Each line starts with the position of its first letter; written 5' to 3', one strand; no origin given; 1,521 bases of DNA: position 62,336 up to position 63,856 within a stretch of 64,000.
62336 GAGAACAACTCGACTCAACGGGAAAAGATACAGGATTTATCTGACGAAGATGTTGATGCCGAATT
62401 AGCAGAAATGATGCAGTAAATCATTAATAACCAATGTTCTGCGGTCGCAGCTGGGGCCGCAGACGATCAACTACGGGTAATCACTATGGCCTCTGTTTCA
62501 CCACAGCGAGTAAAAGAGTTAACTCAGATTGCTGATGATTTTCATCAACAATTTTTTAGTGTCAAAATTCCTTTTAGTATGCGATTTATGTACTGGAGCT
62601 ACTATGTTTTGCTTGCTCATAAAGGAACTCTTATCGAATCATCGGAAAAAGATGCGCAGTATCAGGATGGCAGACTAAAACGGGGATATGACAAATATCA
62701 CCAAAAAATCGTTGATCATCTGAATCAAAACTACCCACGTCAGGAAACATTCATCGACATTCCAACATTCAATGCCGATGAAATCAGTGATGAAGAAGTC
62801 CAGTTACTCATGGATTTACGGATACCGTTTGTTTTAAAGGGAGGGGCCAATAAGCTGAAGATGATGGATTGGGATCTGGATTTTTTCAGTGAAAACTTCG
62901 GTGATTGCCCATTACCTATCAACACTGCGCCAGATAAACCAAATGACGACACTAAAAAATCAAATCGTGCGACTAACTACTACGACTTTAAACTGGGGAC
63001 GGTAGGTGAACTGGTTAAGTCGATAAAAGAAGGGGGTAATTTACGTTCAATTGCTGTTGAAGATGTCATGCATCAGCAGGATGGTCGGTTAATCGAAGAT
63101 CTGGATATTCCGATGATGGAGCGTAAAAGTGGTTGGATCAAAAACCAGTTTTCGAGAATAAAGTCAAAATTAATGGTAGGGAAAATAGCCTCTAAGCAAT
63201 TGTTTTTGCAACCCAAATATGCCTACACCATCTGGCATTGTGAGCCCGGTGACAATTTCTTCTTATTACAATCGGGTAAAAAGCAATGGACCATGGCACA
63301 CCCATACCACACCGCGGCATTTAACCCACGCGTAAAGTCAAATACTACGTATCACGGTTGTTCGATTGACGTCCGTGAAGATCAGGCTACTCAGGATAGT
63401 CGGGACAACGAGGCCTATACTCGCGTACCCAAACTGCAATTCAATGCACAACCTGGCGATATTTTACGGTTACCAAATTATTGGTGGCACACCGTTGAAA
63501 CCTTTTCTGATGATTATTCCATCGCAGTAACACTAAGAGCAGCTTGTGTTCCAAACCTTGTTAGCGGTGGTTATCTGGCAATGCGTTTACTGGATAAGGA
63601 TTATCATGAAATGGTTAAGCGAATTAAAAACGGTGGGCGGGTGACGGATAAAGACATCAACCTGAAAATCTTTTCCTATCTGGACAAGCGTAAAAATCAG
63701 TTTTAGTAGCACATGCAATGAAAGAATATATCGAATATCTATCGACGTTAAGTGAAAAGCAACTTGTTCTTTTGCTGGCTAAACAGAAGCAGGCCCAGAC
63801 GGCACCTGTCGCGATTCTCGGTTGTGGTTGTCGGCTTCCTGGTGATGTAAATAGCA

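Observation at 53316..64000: Polyketide cluster start: long AT-rich upstream region, TauD hydroxylase, hotdog protein, free ACP, fully reducing PKS, JmjC hydroxylase, second PKS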

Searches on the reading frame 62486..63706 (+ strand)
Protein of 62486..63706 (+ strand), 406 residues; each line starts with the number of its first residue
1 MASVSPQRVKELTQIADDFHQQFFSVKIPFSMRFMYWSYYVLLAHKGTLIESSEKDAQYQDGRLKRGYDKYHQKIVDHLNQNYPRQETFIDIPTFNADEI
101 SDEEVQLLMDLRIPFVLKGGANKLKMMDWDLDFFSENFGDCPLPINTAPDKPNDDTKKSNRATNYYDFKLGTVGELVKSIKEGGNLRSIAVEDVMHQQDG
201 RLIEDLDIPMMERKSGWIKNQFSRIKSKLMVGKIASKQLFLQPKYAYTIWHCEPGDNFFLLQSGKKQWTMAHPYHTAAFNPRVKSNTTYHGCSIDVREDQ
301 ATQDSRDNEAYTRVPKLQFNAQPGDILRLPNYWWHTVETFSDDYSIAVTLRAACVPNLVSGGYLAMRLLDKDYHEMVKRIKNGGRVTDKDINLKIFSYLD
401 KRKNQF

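Call 5: search_protein_families(library=pfam, proteins=[window:62486-63706:+])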
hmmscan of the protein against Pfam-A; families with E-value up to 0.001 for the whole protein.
window:62486-63706:+ (406 aa): 3 families
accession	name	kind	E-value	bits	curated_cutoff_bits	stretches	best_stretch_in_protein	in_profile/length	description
PF13621.12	Cupin_8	-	2.5e-15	57.5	27.4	1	108-348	9-242/252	Cupin-like domain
PF02373.28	JmjC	-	7.6e-06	26.8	24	1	239-348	2-112/114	JmjC domain, hydroxylase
PF08007.18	JmjC_2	-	1.3e-05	25.1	22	1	250-353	40-122/127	JmjC domain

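Call 6: find_encoding_contigs(protein=window:62486-63706:+, flank=10000, max_places=6)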
Protein window:62486-63706:+ (406 aa): 2 contigs read that carry it; 1 place shown.
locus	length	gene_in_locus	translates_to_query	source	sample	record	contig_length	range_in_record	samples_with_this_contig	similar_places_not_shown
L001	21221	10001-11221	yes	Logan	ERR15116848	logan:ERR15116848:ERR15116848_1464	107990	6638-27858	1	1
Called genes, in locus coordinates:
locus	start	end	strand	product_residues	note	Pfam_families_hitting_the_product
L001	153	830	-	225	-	-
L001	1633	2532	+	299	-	PF02668:TauD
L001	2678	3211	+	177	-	PF10862:FcoT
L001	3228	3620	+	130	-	PF00550:PP-binding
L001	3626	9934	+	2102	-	PF00109:ketoacyl-synt, PF02801:Ketoacyl-synt_C, PF16197:KAsynt_C_assoc, PF22621:CurL-like_PKS_C, PF00698:Acyl_transf_1, PF21089:PKS_DH_N, PF14765:PS-DH, PF08240:ADH_N, +7 more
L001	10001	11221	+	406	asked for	PF13621:Cupin_8, PF08007:JmjC_2 (faint), PF02373:JmjC (weak)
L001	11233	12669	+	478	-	PF00109:ketoacyl-synt, PF02801:Ketoacyl-synt_C, PF16197:KAsynt_C_assoc (weak)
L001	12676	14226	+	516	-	PF00501:AMP-binding, PF13193:AMP-binding_C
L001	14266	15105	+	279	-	PF12146:Hydrolase_4 (weak), PF00561:Abhydrolase_1, PF12697:Abhydrolase_6 (weak)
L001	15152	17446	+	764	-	PF03176:MMPL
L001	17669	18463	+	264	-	PF07044:DUF1329 (faint), PF17131:TP_0789-like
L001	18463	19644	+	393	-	-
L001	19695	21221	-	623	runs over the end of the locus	PF00082:Peptidase_S8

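Call 7: search_protein_families(library=ncbifam, proteins=[window:62486-63706:+])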
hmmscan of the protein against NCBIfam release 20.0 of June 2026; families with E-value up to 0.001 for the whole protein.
window:62486-63706:+ (406 aa): 0 families

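Call 13: search_protein_families(library=pfam, proteins=[L001:11233-12669:+, L001:12676-14226:+, L001:14266-15105:+, L001:15152-17446:+, L001:17669-18463:+, L001:18463-19644:+])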
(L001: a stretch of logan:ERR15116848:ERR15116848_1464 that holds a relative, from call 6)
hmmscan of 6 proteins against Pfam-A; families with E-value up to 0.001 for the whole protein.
L001:11233-12669:+ (478 aa): 3 families
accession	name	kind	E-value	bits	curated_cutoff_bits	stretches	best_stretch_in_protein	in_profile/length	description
PF00109.32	ketoacyl-synt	-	3.2e-62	210.8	20.8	1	29-280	2-251/252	Beta-ketoacyl synthase, N-terminal domain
PF02801.28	Ketoacyl-synt_C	-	1.1e-28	100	20.8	1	290-402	2-118/119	Beta-ketoacyl synthase, C-terminal domain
PF16197.11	KAsynt_C_assoc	-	6.6e-07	30.2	33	1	412-470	9-62/111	Ketoacyl-synthetase C-terminal extension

L001:12676-14226:+ (516 aa): 2 families
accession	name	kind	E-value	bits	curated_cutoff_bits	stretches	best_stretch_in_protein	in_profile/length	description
PF00501.34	AMP-binding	-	1.3e-82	278.1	29.9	1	17-379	4-384/384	AMP-binding enzyme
PF13193.12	AMP-binding_C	-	1e-16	62.1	24.5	1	429-504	1-76/76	AMP-binding enzyme C-terminal domain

L001:14266-15105:+ (279 aa): 3 families
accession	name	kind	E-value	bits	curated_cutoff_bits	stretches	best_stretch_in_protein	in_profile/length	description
PF12146.15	Hydrolase_4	-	7.6e-11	42.2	27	1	75-132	7-64/239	Serine aminopeptidase, S33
PF00561.26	Abhydrolase_1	-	1.3e-09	38.5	25.8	1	74-192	2-126/245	alpha/beta hydrolase fold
PF12697.13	Abhydrolase_6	-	1.3e-07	32.9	26.3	1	75-171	1-97/217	Alpha/beta hydrolase family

L001:15152-17446:+ (764 aa): 2 families
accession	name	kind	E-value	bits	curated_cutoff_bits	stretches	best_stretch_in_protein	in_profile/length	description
PF03176.21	MMPL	-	1.1e-36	126.9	20.5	2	129-373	64-312/333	MMPL family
PF02460.24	Patched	-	0.00093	19.4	23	0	624-747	33-154/156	Patched SSD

L001:17669-18463:+ (264 aa): 3 families
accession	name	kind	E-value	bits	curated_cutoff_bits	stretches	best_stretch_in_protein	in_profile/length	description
PF17131.11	LolA_like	-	2.3e-61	207.1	30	1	80-262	3-184/184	Outer membrane lipoprotein-sorting protein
PF07044.18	DUF1329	-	1.6e-10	41.3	23.1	1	86-158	147-226/368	Protein of unknown function (DUF1329)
PF03888.20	MucB_RseB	-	4.2e-05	23.6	22.3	1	147-217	99-167/178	MucB/RseB N-terminal domain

L001:18463-19644:+ (393 aa): 0 families

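Call 24: find_homologous_proteins(query=window:62486-63706:+)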
Query window:62486-63706:+ (406 aa): 14 proteins with E <= 0.001 among 1783 candidates.
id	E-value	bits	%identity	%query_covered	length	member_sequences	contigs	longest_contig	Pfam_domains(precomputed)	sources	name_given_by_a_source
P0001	2.7e-281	950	100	100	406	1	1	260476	PF13621.13,PF02373.29,PF08007.19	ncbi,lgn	-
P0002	3.0e-224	762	78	100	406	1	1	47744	PF13621.13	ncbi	-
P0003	7.9e-220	748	77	98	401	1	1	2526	PF13621.13,PF08007.19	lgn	-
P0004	8.7e-219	744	75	100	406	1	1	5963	PF13621.13,PF08007.19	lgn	-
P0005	3.7e-215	733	72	100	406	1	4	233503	PF13621.13,PF08007.19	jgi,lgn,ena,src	jgi:hypothetical protein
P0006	5.9e-202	689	71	98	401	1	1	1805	PF13621.13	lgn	-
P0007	1.5e-196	671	68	100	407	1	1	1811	PF13621.13,PF08007.19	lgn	-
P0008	4.1e-178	611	65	100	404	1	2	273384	PF13621.13,PF08007.19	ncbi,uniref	ncbi:cupin-like domain-containing protein [Aliikangiella maris]|uniref:Cupin-like domain-containing 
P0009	1.9e-172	592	61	100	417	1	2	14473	PF13621.13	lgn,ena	-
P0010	2.4e-165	569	59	100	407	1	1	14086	PF13621.13,PF08007.19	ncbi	-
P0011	5.2e-116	406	46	96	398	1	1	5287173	PF13621.13,PF08007.19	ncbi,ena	-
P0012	1.3e-114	401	46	95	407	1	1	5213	PF13621.13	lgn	-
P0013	6.4e-91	323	40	94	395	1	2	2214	PF13621.13,PF08007.19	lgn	-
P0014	4.4e-84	301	51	62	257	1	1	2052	PF13621.13,PF08007.19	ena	-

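Call 26: find_related_loci(query=A1, collection=genome_contigs, flank=10000)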
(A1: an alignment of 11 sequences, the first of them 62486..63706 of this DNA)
Query A1 (406 aa) in genome_contigs; peptide patterns used: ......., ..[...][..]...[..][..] (x = any residue, [..] = any of these).
15 stretches matched a pattern; 7 encode a relative of the query (tblastn E <= 1e-3); 7 distinct loci.
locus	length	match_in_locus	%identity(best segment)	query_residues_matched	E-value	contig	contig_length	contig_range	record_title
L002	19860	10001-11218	78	1-406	0e+0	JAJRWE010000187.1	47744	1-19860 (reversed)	MAG: Gammaproteobacteria bacterium isolate Dive96_bin2.149 k141_2741399, whole genome shotgun sequence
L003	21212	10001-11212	65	1-404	0e+0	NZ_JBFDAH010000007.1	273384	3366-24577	Aliikangiella maris strain GXAS 306 Scaffold7, whole genome shotgun sequence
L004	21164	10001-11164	46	15-403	1e-122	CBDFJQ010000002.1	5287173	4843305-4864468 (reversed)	MAG: Planctomycetota bacterium isolate 32b94f43-3cea-4181-b983-06f062260e69 genome assembly, contig: contig_2, whole gen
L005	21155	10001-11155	44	6-392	2e-120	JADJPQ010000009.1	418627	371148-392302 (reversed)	MAG: Planctomycetota bacterium isolate Fred_18-Q3-R57-64_BATAC.530 tig00007322-10-4181700, whole genome shotgun sequence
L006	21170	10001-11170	35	16-404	7e-72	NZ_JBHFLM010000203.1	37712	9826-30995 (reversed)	Pelatocladus sp. BLCC-F211 bin3.fa-203, whole genome shotgun sequence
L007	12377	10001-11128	32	28-401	8e-69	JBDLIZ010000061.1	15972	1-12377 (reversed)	MAG: Pseudomonadota bacterium isolate MAG064 MAG064_61, whole genome shotgun sequence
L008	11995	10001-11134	28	29-404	7e-59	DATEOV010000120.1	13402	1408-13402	MAG TPA_asm: Flavobacterium sp. isolate SMAG_U9004 k141_2103423, whole genome shotgun sequence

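Call 28: list_cluster_members(proteins=[window:62486-63706:+, window:54118-55017:+, window:55163-55696:+, window:56111-62419:+, window:50560-52482:-, window:52638-53315:-])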
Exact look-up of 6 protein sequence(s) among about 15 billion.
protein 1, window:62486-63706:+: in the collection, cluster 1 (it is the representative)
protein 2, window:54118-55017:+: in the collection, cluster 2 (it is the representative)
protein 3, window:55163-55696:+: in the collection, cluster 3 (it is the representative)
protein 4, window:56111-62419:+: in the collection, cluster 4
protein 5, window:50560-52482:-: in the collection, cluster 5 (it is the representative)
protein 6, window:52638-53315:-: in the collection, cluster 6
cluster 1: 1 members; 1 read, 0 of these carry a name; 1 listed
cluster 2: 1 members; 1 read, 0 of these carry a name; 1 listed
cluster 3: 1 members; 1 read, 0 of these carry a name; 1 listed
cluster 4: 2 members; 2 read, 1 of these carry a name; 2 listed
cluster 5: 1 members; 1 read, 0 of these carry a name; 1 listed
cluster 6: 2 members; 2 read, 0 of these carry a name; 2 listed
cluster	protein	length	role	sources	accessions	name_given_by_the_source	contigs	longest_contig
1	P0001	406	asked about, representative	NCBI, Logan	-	-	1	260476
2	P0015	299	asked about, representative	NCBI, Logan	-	-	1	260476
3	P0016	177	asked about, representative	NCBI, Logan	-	-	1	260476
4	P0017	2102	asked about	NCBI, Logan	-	-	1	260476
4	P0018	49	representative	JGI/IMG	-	hypothetical protein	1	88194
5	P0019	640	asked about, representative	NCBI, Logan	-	-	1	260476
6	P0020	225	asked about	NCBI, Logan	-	-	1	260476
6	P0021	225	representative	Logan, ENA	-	-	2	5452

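Call 31: search_protein_families(library=ncbifam, proteins=[L001:11233-12669:+, L001:12676-14226:+, L001:14266-15105:+, L001:15152-17446:+, L001:17669-18463:+, L001:18463-19644:+], max_evalue=0.00001)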
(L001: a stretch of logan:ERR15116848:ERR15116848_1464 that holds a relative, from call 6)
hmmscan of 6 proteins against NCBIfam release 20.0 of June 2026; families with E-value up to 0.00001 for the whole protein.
L001:11233-12669:+ (478 aa): 23 families
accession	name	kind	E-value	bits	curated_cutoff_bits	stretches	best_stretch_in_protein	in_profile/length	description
NF045894.1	PKS_plus_SDR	equivalog_domain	2.5e-107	360.1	1740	1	30-463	2-438/1515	type I polyketide synthase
NF040607.1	mycolic_Pks13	equivalog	8.7e-94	315.1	2100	1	22-461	94-535/1680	polyketide synthase Pks13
NF041183.1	Pks2_ls1_myc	equivalog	3.4e-80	269.6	2400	1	29-456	2-429/2086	sulfolipid-1 biosynthesis phthioceranic/hydroxyphthioceranic acid synthase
TIGR03150.1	fabF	equivalog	5.2e-42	144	493.75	1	106-447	60-404/407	beta-ketoacyl-ACP synthase II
NF005589.0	PRK07314.1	subfamily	8.4e-39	133.5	387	1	105-449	62-409/413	beta-ketoacyl-ACP synthase II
NF004970.0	PRK06333.1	subfamily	9.7e-39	133.4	525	1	109-449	74-419/424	beta-ketoacyl-ACP synthase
NF053555.1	prodigi_MBC_PigJ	equivalog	2.7e-31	108.6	900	1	190-450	500-757/759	prodigiosin MBC biosynthesis protein PigJ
NF005490.0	PRK07103.1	equivalog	3e-31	108.9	445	1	48-412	22-381/414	polyketide beta-ketoacyl:acyl carrier protein synthase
NF004618.0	PRK05952.1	equivalog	1.2e-29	103.5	455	1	186-445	130-376/384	beta-ketoacyl-ACP synthase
NF058662.1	cispenta_AmcF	equivalog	8.7e-28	97.4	325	1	183-409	109-334/369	cispentacin biosynthesis acyltransferase subunit AmcF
NF006618.0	PRK09185.1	subfamily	1.4e-26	93.5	407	1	139-450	93-391/394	beta-ketoacyl-ACP synthase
TIGR02813.1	omega_3_PfaA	subfamily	3.1e-25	87.2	1010.1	1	182-449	185-459/2582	polyketide-type polyunsaturated fatty acid synthase PfaA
NF006587.0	PRK09116.1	equivalog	1.7e-23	83.1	470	1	106-413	62-374/408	beta-ketoacyl-ACP synthase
NF005916.1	PRK07910.1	equivalog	1.8e-22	79.8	560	1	144-442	110-408/418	KasA/KasB family beta-ketoacyl-ACP synthase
NF006434.0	PRK08722.1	equivalog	4.1e-22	78.6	759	1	125-447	82-409/414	beta-ketoacyl-ACP synthase II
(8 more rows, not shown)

L001:12676-14226:+ (516 aa): 107 families (the best 25 are shown)
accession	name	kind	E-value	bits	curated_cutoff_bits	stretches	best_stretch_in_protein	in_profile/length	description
NF004837.0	PRK06187.1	subfamily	5.3e-165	549.7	476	1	6-514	6-522/531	long-chain-fatty-acid--CoA ligase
NF006182.0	PRK08316.1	subfamily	1.7e-105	353.5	663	1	7-515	10-518/523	fatty acyl-CoA synthetase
NF005676.0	PRK07470.1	equivalog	2.1e-98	330.3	774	1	10-514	22-529/544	acyl-CoA synthetase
NF005307.0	PRK06839.1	equivalog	6.7e-96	321.9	748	1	21-510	15-489/496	o-succinylbenzoate--CoA ligase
NF052269.1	Staph_lig_FadD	equivalog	9.5e-96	321.1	650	1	18-512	10-491/499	long-chain-fatty-acid--CoA ligase FadD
NF002966.0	PRK03640.1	equivalog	1.4e-93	314.1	556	1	18-513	12-479/483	o-succinylbenzoate--CoA ligase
NF009071.0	PRK12406.1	subfamily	3.5e-87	293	701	1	34-515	13-503/510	acyl-CoA synthetase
NF005801.1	PRK07656.1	equivalog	2.9e-86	290.1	657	1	15-511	8-500/500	FadD3 family acyl-CoA ligase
NF005857.1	PRK07786.1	exception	4.3e-86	289.5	733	1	14-514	15-512/513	fatty-acid--CoA ligase FadD5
NF004797.0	PRK06145.1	equivalog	1e-84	284.7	850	1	10-514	4-495/499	acyl-CoA synthetase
NF005702.0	PRK07514.1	subfamily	3.1e-83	279.9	558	1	12-514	7-500/506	malonyl-CoA synthase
NF009233.0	PRK12583.1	subfamily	1.1e-82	278.2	832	1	22-512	32-548/558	fatty acid CoA ligase family protein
NF006181.0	PRK08314.1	subfamily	1.4e-82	277.8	705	2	152-513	193-553/563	long-chain-fatty-acid--CoA ligase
NF006572.0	PRK09088.1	equivalog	2.6e-80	270.5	696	1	14-514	7-487/491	acyl-CoA synthetase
NF004114.0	PRK05605.1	equivalog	6.3e-79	265.8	766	2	157-515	215-570/575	long-chain-fatty-acid--CoA ligase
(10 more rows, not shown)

L001:14266-15105:+ (279 aa): 2 families
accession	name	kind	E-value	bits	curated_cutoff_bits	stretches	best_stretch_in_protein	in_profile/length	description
NF011457.0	PRK14875.1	equivalog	4.4e-11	42.4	307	1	14-149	73-211/372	acetoin dehydrogenase dihydrolipoyllysine-residue acetyltransferase subunit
NF050089.1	i_nPHAscl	equivalog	1.9e-07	30.4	300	0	218-277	227-287/288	intracellular short-chain-length polyhydroxyalkanoate depolymerase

L001:15152-17446:+ (764 aa): 3 families
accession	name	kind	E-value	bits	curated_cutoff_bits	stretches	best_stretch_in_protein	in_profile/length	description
TIGR00921.1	2A067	subfamily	1.7e-47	162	351.9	2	8-369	6-350/733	hydrophobe/amphiphile efflux-3 (HAE3) family transporter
TIGR00833.1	actII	subfamily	1.6e-34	119.3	874.7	2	136-485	100-454/910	MMPL family RND transporter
TIGR03480.1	HpnN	hypoth_equivalog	2.7e-18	65.4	751.85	2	209-406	267-462/862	hopanoid biosynthesis associated RND transporter like protein HpnN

L001:17669-18463:+ (264 aa): 0 families

L001:18463-19644:+ (393 aa): 0 families

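Call 33: search_solved_structures(query=L001:12676-14226:+, max_evalue=1e-30)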
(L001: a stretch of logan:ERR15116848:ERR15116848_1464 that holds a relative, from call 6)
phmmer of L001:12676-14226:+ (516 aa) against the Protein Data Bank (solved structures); distinct sequences matched with E-value up to 1e-30: 91 (the best 60 are shown).
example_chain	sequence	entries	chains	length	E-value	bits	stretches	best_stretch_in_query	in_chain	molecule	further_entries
3r44_A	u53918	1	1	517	3.4e-78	266.9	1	33-515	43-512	fatty acyl CoA synthetase FADD13 (FATTY-ACYL-CoA SYNTHETASE)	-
8weu_A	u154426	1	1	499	6.6e-75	256.1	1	33-514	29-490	Fatty-acyl-CoA synthase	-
8wev_A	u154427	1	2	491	7.2e-75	255.9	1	33-514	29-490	Feruloyl-CoA Synthetase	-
8r2q_A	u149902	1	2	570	3e-68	234.1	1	14-514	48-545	Probable fatty-acid-CoA ligase FadD5 (Fatty-acid-CoA synthetase) (Fatty-acid-CoA synthase)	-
3ivr_A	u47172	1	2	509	7.6e-68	232.8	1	23-510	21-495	Putative long-chain-fatty-acid CoA ligase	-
4ir7_A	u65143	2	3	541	5.2e-62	213.5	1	32-510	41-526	Long chain fatty acid CoA ligase FadD10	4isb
4fuq_A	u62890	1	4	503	7.2e-59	203.2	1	23-514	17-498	Malonyl CoA synthetase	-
4gxr_A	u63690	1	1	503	1.9e-58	201.8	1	23-514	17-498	Malonyl CoA synthetase, Benzoate-CoA ligase Chimeric protein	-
4fut_A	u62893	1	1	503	4.9e-58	200.4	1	23-514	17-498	Malonyl CoA synthetase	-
4gxq_A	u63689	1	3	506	7.1e-57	196.6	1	23-514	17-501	Malonyl CoA synthetase, Benzoate-CoA ligase Chimeric protein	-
5buq_A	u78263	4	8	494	1.8e-56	195.2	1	22-511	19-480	2-succinylbenzoate--CoA ligase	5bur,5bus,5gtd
3a9u_A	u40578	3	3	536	1.2e-55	192.5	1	34-513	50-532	4-coumarate--CoA ligase | 4-coumarate:CoA ligase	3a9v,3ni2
5x8f_A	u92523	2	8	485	2.2e-55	191.6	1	22-511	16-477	2-succinylbenzoate--CoA ligase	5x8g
1ult_A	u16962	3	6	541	4.1e-55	190.7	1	34-514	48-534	long chain fatty acid-CoA ligase | long-chain-fatty-acid-CoA synthetase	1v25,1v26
8ivi_A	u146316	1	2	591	2.1e-54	188.4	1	52-466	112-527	Medium/long-chain-fatty-acid--CoA ligase FadD8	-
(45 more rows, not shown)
